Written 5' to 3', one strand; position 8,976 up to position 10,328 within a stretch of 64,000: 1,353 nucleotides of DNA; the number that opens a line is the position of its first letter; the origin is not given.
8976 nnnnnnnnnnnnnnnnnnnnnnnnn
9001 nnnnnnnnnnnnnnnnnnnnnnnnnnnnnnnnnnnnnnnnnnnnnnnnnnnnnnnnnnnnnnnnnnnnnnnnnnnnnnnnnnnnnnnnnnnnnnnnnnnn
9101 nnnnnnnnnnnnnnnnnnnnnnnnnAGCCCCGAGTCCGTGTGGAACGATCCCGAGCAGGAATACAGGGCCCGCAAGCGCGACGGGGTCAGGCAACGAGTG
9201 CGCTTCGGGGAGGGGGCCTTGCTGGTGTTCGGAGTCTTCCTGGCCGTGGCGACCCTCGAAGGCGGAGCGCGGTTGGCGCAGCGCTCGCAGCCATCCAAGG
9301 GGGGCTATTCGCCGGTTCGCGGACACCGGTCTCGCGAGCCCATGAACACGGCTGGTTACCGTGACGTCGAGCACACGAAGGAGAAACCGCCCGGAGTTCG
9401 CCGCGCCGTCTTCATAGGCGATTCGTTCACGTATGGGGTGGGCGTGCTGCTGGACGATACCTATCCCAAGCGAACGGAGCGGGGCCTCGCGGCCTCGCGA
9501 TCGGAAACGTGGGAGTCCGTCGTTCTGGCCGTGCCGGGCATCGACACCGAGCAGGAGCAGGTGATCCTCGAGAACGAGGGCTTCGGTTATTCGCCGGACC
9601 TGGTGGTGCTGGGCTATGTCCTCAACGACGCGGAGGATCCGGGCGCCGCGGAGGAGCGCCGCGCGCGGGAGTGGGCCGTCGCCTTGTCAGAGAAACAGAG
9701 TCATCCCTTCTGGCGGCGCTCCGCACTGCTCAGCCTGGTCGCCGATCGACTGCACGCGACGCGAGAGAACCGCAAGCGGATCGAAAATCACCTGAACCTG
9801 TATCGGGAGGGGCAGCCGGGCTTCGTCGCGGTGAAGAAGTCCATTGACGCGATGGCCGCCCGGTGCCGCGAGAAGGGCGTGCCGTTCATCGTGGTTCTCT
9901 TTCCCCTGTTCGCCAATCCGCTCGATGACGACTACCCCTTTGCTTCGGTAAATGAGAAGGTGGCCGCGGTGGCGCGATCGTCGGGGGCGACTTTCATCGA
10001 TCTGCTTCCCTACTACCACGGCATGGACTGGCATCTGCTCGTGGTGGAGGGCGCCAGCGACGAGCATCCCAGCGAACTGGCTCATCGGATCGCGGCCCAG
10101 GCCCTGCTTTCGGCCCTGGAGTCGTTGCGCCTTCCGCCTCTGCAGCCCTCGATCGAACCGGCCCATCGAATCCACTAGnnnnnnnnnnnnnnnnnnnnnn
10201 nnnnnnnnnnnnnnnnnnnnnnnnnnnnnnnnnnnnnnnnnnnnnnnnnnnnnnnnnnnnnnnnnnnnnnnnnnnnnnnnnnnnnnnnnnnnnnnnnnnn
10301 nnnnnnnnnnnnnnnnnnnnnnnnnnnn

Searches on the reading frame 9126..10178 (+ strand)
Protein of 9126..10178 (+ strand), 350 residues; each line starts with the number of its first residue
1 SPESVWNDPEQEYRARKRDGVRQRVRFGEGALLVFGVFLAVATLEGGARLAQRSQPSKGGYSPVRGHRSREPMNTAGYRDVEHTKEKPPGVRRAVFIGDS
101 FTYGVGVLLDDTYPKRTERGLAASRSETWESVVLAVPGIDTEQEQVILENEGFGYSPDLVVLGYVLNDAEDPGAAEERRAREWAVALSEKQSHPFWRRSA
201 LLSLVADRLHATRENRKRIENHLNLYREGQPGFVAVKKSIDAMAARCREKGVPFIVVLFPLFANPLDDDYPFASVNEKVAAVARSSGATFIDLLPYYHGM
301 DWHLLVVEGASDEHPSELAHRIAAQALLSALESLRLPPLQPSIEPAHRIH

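Call 39: search_protein_families(library=pfam, proteins=[window:9126-10178:+], max_evalue=0.001)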
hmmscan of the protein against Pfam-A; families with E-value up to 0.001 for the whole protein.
window:9126-10178:+ (350 aa): 1 family
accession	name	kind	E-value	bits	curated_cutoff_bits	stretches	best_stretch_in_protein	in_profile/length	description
PF13472.12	Lipase_GDSL_2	-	6.3e-15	56.6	32.9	1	96-322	1-178/178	GDSL-like Lipase/Acylhydrolase family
